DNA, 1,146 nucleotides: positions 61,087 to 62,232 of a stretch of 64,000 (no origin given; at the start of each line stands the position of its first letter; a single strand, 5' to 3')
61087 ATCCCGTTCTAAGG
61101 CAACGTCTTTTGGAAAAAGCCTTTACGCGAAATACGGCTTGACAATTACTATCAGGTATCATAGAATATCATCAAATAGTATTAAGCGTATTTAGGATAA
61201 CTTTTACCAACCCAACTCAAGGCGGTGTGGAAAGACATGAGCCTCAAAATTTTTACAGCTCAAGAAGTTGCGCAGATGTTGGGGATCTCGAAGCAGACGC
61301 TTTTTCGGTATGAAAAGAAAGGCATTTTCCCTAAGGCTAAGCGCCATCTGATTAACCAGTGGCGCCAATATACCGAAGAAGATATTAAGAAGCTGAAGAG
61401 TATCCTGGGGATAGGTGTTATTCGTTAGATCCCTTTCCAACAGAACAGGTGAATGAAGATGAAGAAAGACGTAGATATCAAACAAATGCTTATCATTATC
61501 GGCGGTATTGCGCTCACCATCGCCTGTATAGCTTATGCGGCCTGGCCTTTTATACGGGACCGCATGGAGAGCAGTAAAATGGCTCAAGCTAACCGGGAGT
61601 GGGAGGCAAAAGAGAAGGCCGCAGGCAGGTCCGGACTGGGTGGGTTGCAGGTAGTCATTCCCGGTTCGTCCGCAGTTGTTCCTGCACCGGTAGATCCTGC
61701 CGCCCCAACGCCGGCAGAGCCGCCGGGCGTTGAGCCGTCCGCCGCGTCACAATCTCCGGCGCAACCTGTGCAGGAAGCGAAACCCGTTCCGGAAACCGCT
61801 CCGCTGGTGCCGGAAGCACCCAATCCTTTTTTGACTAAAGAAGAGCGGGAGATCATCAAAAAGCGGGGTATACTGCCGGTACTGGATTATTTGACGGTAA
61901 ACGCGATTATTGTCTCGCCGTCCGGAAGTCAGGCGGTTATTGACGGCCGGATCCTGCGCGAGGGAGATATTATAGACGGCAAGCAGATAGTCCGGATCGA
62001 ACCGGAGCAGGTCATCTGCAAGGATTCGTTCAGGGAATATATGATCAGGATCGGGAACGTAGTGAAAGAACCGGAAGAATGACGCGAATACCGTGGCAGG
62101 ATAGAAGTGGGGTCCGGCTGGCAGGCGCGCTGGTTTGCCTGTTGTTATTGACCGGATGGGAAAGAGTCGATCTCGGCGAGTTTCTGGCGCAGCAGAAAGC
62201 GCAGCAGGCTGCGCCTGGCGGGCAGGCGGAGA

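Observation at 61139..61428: Stand-alone paralog of the pilin-fused HTH, with its own promoter, heading a second pilus sub-cluster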

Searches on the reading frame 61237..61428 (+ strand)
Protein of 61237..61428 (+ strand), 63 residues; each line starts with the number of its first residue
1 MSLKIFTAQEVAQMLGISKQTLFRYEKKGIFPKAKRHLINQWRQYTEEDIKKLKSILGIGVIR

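Call 7: search_protein_families(library=pfam, max_evalue=0.01, proteins=[window:61237-61428:+])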
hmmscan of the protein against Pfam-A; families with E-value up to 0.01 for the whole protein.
window:61237-61428:+ (63 aa): 10 families
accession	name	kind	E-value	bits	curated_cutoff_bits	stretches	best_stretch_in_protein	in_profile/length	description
PF13411.12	MerR_1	-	6e-10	39.5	21.6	1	7-56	2-49/69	MerR HTH family regulatory protein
PF00376.29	MerR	-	3.4e-08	33.6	28.2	1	9-36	3-30/38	MerR family regulatory protein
PF12728.13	HTH_17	-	1.4e-07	32.1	27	1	6-51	2-44/51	Helix-turn-helix domain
PF13022.12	HTH_Tnp_1_2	-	0.00011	22.8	27.9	1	6-55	27-77/122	Helix-turn-helix of insertion element transposase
PF05930.18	Phage_AlpA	-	0.00012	22.3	21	1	7-34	5-32/51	Prophage CP4-57 regulatory protein (AlpA)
PF01381.28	HTH_3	-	0.00013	22.3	23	1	6-27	10-31/55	Helix-turn-helix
PF13384.12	HTH_23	-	0.0013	18.9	24.6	1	6-25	18-37/50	Homeodomain-like domain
PF13338.12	AbiEi_4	-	0.0033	17.9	25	1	4-30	12-37/49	Transcriptional regulator, AbiEi antitoxin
PF13309.12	HTH_22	-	0.0036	17.8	29.6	0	8-25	44-61/63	HTH domain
PF07022.19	Phage_CI_repr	-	0.0044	17.8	22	0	6-35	13-41/65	Bacteriophage CI repressor helix-turn-helix domain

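Call 8: search_protein_families(library=ncbifam, max_evalue=0.01, proteins=[window:61237-61428:+])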
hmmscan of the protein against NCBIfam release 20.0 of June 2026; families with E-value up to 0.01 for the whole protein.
window:61237-61428:+ (63 aa): 16 families
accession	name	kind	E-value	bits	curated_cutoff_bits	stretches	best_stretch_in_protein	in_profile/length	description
NF047375.1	HeatShock_HspR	equivalog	8.4e-07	28.9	105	1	4-57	2-53/92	heat shock protein transcriptional repressor HspR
TIGR03453.1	partition_RepA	equivalog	3.3e-06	26.2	348.45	1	2-57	30-84/387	plasmid partitioning protein RepA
TIGR02047.1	CadR-PbrR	equivalog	6.5e-05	23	151.45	1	10-57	5-51/127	Cd(II)/Pb(II)-responsive transcriptional regulator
NF007069.0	PRK09514.1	equivalog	6.7e-05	22.9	143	1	7-57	3-52/141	Zn(2+)-responsive transcriptional regulator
NF052513.1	TransRegCarH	equivalog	8.7e-05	21.9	400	1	5-56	6-56/274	HTH-type transcriptional repressor CarH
TIGR02044.1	CueR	equivalog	0.00013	22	147.4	1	9-56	4-50/127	Cu(I)-responsive transcriptional regulator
TIGR02043.1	ZntR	equivalog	0.00019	21.6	167.95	1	7-57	3-52/131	Zn(2+)-responsive transcriptional regulator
NF041849.1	trans_regNmlR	equivalog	0.00029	20.9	175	1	9-54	4-48/117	stress response transcriptional regulator NmlR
NF033518.0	transpos_IS607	equivalog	0.00056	19.5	110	1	9-54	1-44/187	IS607 family transposase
NF047737.1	antiphage_MADS1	equivalog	0.00058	20.1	80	1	4-50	2-45/49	methylation-associated defense system helix-turn-helix domain-containing protein MAD1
TIGR02051.1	MerR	equivalog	0.00061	20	150.85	1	9-56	3-49/124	mercury resistance transcriptional regulator MerR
NF053782.1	ChlnTransRegdde3219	equivalog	0.0007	19.2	450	1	8-50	9-50/278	choline utilization transcriptional activator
NF047377.1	heat_HspR_dupli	exception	0.0022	17.5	300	1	12-56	12-54/214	heat shock protein transcriptional repressor HspR, fused homodimer type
NF052239.1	antitox_spr1629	equivalog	0.0038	16.4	335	1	3-36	13-46/377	spr1629 family repressor/antitoxin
TIGR03830.1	CxxCG_CxxCG_HTH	subfamily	0.0044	16.8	61.8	1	7-40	80-114/127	type II TA system antitoxin MqsA family protein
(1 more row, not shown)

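Call 30: search_solved_structures(query=A3, max_evalue=1, show_alignments=3)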
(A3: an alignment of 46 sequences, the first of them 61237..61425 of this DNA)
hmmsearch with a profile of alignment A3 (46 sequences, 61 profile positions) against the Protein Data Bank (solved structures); distinct sequences matched with E-value up to 1: 46.
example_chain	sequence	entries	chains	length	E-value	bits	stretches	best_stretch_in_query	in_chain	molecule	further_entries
3qao_A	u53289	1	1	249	6e-07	31.9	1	7-58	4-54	MerR-like transcriptional regulator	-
2jml_A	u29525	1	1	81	2.4e-06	30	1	6-58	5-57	DNA BINDING DOMAIN/TRANSCRIPTIONAL REGULATOR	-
4ua1_A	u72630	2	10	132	3.5e-06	29.5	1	7-57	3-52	Regulatory protein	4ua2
5e01_A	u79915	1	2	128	3.6e-06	29.4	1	6-54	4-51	Uncharacterized HTH-type transcriptional regulator HI_0186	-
5d8c_A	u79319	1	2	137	4.2e-06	29.2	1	6-54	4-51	MerR family regulator protein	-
5d90_B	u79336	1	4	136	5.6e-06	28.8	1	6-54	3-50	MerR family regulator protein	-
3whp_A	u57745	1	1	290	9.8e-06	28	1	2-57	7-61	Probable transcriptional regulator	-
5c8d_A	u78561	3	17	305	1.1e-05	27.9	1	2-57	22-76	Light-dependent transcriptional regulator CarH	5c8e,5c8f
5i41_B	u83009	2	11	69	0.0003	23.3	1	8-57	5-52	Chromosome-anchoring protein RacA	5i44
5xql_A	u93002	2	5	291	0.00031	23.2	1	5-59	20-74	Multidrug-efflux transporter 1 regulator | C-di-GMP-binding multidrug transporter transcriptional regulator BrlR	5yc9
5xbt_A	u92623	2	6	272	0.00043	22.8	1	6-59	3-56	Probable transcriptional regulator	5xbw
6ldi_G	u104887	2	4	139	0.00063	22.2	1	7-55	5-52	HTH-type transcriptional regulator CueR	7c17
4wls_A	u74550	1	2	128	0.00093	21.7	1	8-55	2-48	HTH-type transcriptional regulator CueR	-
1q05_A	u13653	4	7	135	0.0011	21.5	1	8-55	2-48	Transcriptional regulator cueR | HTH-type transcriptional regulator CueR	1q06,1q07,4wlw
6xh7_G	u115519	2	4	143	0.0012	21.3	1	8-55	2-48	HTH-type transcriptional regulator CueR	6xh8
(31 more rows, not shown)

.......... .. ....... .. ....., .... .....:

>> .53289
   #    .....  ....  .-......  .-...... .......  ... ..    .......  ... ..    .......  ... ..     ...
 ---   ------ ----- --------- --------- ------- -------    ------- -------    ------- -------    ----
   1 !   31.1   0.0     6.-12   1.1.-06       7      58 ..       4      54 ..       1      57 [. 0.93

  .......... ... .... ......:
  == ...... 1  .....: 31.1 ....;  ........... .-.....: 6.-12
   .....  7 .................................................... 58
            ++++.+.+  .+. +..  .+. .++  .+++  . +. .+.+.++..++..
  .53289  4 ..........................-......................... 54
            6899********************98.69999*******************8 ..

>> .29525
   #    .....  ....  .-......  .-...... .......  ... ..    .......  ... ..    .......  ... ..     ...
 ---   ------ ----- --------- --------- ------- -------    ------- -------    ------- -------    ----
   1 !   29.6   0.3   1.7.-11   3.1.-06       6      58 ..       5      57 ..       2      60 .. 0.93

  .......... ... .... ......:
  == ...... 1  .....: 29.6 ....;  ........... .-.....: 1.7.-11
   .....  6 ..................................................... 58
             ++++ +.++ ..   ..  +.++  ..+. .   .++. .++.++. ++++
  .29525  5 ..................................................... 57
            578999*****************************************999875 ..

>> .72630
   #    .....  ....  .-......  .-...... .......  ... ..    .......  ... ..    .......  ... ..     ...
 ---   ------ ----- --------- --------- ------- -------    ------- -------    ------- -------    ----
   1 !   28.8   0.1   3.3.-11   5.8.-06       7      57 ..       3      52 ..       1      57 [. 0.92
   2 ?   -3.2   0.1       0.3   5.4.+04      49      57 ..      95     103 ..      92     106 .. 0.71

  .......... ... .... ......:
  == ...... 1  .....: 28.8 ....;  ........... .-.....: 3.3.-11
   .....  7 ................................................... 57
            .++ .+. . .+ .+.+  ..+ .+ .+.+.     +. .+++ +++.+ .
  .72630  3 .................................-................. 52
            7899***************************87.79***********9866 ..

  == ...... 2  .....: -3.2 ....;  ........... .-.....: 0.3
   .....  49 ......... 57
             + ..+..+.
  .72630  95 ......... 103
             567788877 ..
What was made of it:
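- Closest known: Classical MerR-family regulators. Same: The N-terminal DNA-binding domain is homologous (Pfam MerR_1 and MerR; PDB profile matches at E 6e-7 to 1e-5; calls 7, 30).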

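Call 40: find_homologous_proteins(query=window:61237-61428:+, max_evalue=0.00001)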
Query window:61237-61428:+ (63 aa): 97 proteins with E <= 0.00001 among 98 candidates.
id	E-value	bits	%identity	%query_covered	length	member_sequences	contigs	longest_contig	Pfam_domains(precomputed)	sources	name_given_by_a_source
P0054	3.2e-33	129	100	100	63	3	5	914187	PF12728.14,PF00376.30,PF13411.13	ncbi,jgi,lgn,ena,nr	ncbi:MAG TPA: MerR family transcriptional regulator [Candidatus Omnitrophota bacterium]|nr:MerR fami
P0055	2.8e-24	101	78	95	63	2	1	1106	PF12728.14,PF00376.30,PF13411.13,PF01381.29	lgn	-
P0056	1.1e-22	96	81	86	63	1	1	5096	PF12728.14,PF00376.30,PF13411.13,PF13022.13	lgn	-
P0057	1.5e-22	95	81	86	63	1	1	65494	PF12728.14,PF00376.30,PF13411.13,PF01381.29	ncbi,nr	ncbi:MAG: MerR family transcriptional regulator [Candidatus Omnitrophica bacterium]|nr:MerR family t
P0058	1.8e-22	95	79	92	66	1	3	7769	PF00376.30,PF13411.13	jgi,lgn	-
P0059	2.5e-22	95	78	86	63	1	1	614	PF12728.14,PF00376.30,PF13411.13,PF13022.13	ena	-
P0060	3.8e-22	94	76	94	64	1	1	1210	PF12728.14,PF00376.30,PF13411.13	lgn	-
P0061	7.2e-22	93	78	92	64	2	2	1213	PF12728.14,PF00376.30,PF13411.13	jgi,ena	-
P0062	1.1e-21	93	74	86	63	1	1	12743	PF12728.14,PF00376.30,PF13411.13,PF13022.13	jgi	jgi:MerR family transcriptional regulator, aldehyde-responsive regulator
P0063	1.2e-21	93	74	92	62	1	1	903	PF00376.30,PF13411.13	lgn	-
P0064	1.4e-21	92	72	90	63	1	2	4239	PF00376.30,PF13411.13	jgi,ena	jgi:DNA-binding transcriptional MerR regulator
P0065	1.5e-21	92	72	90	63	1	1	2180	PF12728.14,PF00376.30,PF13411.13,PF13022.13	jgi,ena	-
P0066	1.7e-21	92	78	86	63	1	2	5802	PF12728.14,PF00376.30,PF13411.13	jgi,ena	jgi:DNA-binding transcriptional MerR regulator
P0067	2.5e-21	92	76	86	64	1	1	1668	PF00376.30,PF13411.13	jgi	jgi:DNA-binding transcriptional MerR regulator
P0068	4.4e-21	91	76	86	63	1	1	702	PF12728.14,PF00376.30,PF13411.13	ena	-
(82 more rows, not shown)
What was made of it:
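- The free copy is closer to orthologues (up to 81%) than to its paralogue (call 40).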

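Call 44: find_encoding_contigs(protein=P0054, flank=10000, max_places=3)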
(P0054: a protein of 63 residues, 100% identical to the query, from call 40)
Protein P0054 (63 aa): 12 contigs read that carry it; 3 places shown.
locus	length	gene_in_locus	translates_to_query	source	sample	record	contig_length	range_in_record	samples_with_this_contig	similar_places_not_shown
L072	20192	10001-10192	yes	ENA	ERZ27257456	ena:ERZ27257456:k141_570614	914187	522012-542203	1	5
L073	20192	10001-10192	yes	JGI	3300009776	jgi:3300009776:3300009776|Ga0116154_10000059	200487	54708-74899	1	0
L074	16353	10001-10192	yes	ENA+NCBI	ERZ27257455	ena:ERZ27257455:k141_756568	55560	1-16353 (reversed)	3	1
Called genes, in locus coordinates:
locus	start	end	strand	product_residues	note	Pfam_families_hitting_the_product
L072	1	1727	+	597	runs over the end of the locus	PF11104:PilM_2, PF14450:FtsA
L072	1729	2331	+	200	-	PF04350:PilO (weak)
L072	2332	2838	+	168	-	-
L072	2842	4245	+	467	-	PF16344:FecR_C, PF21305:type_II_gspD_N0, PF07660:STN (weak), PF03958:Secretin_N, PF00263:Secretin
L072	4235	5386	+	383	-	-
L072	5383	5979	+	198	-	PF07719:TPR_2 (faint), PF13181:TPR_8 (faint), PF13371:TPR_9 (faint), PF00515:TPR_1 (weak), PF14559:TPR_19 (weak)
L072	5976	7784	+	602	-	PF05157:MshEN, PF00437:T2SSE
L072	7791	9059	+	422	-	PF28597:T2SSF_N, PF00482:T2SSF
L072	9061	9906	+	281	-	PF05157:MshEN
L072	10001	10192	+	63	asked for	PF12728:HTH_17 (weak), PF13411:MerR_1, PF00376:MerR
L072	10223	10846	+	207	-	PF23862:CdsD_C (weak)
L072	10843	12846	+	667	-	PF26686:DUF8575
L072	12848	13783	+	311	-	PF16344:FecR_C (weak), PF07660:STN (weak), PF03958:Secretin_N (weak)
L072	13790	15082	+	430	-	PF00263:Secretin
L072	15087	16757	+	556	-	PF05157:MshEN, PF00437:T2SSE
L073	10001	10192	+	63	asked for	PF12728:HTH_17 (weak), PF13411:MerR_1, PF00376:MerR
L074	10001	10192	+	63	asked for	PF12728:HTH_17 (weak), PF13411:MerR_1, PF00376:MerR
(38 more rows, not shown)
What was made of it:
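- Checked: Public gene calls on the identical contig use the same start (call 44). On the identical public contig it is 667 aa and carries DUF8575 (call 44).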

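Call 61: predict_structure(alignment_id=A6)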
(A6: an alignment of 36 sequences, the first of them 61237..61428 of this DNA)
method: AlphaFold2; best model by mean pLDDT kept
length: 63 residues; sequences in the alignment: 36
mean_pLDDT: 84.5   pTM: 0.67
mean pLDDT of the five models: 84.5, 83.4, 81.9, 81.8, 80.4
residues with pLDDT >= 90: 25; 70-90: 30; 50-70: 5; < 50: 3
segments of 3 or more residues with pLDDT < 50: 61-63
pLDDT, mean of each block of 10 residues (from residue 1): 81 92 91 86 89 82 41
secondary structure, 60 per line:
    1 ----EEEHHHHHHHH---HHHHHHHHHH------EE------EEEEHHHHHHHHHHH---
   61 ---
elements in order: E5-7 H8-15 H19-28 E43-46 H47-57
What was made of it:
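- On MerR family (full regulator architecture): The protein is 63 aa. The model ends after the third helix, residues 47-57 (call 61).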

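Call 64: fold_search(model_id=the predicted structure, library=pdb)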
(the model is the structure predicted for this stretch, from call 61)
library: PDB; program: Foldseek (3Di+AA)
matches with E <= 10: 629; with E <= 0.001: 1
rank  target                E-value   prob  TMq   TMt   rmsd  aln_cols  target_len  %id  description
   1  5xbt_A                7.7e-04  1.00  0.75  0.19   1.9        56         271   32  The structure of BrlR bound to c-di-GMP (released 2018-05-02)
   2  5d90_C                1.0e-03  1.00  0.68  0.35   3.2        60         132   28  Crystal structure of HiNmlR, a MerR family regulator lacking the sensor domain, bound to promoter DNA (released 2016-06-29)
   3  5d90_B                1.0e-03  1.00  0.66  0.36   3.1        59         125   29  Crystal structure of HiNmlR, a MerR family regulator lacking the sensor domain, bound to promoter DNA (released 2016-06-29)
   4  5d90_A                1.6e-03  1.00  0.66  0.36   3.1        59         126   29  Crystal structure of HiNmlR, a MerR family regulator lacking the sensor domain, bound to promoter DNA (released 2016-06-29)
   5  6ama_B                2.3e-03  1.00  0.65  0.72   2.1        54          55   28  Structure of S. coelicolor/S. venezuelae BldC-smeA-ssfA complex to 3.09 Angstrom (released 2018-03-28)
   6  6ama_Y                2.5e-03  1.00  0.64  0.70   2.1        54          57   28  Structure of S. coelicolor/S. venezuelae BldC-smeA-ssfA complex to 3.09 Angstrom (released 2018-03-28)
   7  5i44_A                3.2e-03  1.00  0.69  0.65   1.9        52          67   35  Structure of RacA-DNA complex; P21 form (released 2016-05-04)
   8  6ama_P                3.7e-03  1.00  0.65  0.71   2.2        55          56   27  Structure of S. coelicolor/S. venezuelae BldC-smeA-ssfA complex to 3.09 Angstrom (released 2018-03-28)
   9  5d8c_B                4.2e-03  1.00  0.77  0.39   1.7        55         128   29  Crystal structure of HiNmlR, a MerR family regulator lacking the sensor domain, bound to promoter DNA (released 2016-06-29)
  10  1r8d_B                4.5e-03  1.00  0.77  0.47   1.8        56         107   23  Crystal Structure of MtaN Bound to DNA (released 2004-08-17)
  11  5i44_B                4.5e-03  1.00  0.73  0.68   1.7        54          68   33  Structure of RacA-DNA complex; P21 form (released 2016-05-04)
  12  5d8c_A                5.2e-03  1.00  0.77  0.41   1.7        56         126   28  Crystal structure of HiNmlR, a MerR family regulator lacking the sensor domain, bound to promoter DNA (released 2016-06-29)
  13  1r8d_A                5.2e-03  1.00  0.77  0.46   1.8        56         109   23  Crystal Structure of MtaN Bound to DNA (released 2004-08-17)
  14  3gpv_A                5.6e-03  1.00  0.76  0.44   1.8        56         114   30  Crystal structure of a transcriptional regulator, MerR family from Bacillus thuringiensis (released 2009-04-14)
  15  7ckq_G                5.6e-03  1.00  0.64  0.17   4.2        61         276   26  The cryo-EM structure of B. subtilis BmrR transcription activation complex (released 2020-12-16)
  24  6ama_H                1.0e-02  1.00  0.64  0.71   1.9        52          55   29  Structure of S. coelicolor/S. venezuelae BldC-smeA-ssfA complex to 3.09 Angstrom (released 2018-03-28)
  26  6amk_B                1.1e-02  1.00  0.64  0.75   1.9        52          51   27  Structure of Streptomyces venezuelae BldC-whiI opt complex (released 2018-03-28)
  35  6amk_A                1.4e-02  1.00  0.63  0.73   1.9        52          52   27  Structure of Streptomyces venezuelae BldC-whiI opt complex (released 2018-03-28)
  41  6ama_A                1.7e-02  1.00  0.64  0.72   1.9        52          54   29  Structure of S. coelicolor/S. venezuelae BldC-smeA-ssfA complex to 3.09 Angstrom (released 2018-03-28)
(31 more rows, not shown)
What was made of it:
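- On BldC family: Foldseek: 6ama and 6amk, TM to target 0.70-0.75, rmsd 1.9-2.2 A, 27-29% identity (call 64).
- Closest known: BldC of Streptomyces. Same: The folds superpose (TM 0.70-0.75, rmsd about 2 A, 27-29% identity; call 64).
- Closest known: Excisionase / recombination directionality factors. Same: RdfS (8DGL) matches with TM 0.62 (call 64).
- Among chains of similar size the best matches are BldC (TM 0.70-0.75, rmsd about 2 A), RacA and the RdfS excisionase (call 64). Its fold resembles the RdfS excisionase and RacA (call 64).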

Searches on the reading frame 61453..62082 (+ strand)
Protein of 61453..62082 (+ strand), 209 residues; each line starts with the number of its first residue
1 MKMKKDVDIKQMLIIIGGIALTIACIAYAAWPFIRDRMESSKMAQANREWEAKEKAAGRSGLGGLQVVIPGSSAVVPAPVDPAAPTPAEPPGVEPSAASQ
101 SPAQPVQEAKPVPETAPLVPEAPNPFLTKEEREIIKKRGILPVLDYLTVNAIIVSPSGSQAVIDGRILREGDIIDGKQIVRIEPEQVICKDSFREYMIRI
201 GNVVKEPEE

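Call 7: search_protein_families(library=pfam, max_evalue=0.01, proteins=[window:61453-62082:+])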
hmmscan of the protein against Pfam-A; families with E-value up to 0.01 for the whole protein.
window:61453-62082:+ (209 aa): 3 families
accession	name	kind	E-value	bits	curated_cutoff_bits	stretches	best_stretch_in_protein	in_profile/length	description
PF23862.1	CdsD_C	-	6.5e-07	29.7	27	1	160-188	17-45/56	CdsD C-terminal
PF16537.11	T2SSB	-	0.00045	20.3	28.4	1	148-189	5-49/60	Type II secretion system protein B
PF02948.20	Amelogenin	-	0.0028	18.7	27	1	68-126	90-148/179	Amelogenin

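Call 8: search_protein_families(library=ncbifam, max_evalue=0.01, proteins=[window:61453-62082:+])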
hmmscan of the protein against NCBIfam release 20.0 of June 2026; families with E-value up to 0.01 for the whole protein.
window:61453-62082:+ (209 aa): 1 family
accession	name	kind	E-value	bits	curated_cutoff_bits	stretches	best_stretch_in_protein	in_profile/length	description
NF041515.1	GspC_delta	equivalog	0.00088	19.1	150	1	80-201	34-164/311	type II secretion system protein GspC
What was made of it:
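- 61453..62082 (+): GspC/PilP-like membrane protein, the first structural gene after the free HTH. Calls 7 and 8 (CdsD_C 6.5e-7; weak T2SSB and GspC_delta).
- Checked: Downstream genes: 61453-62082 gives weak CdsD_C, T2SSB and GspC_delta matches (calls 7, 8).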
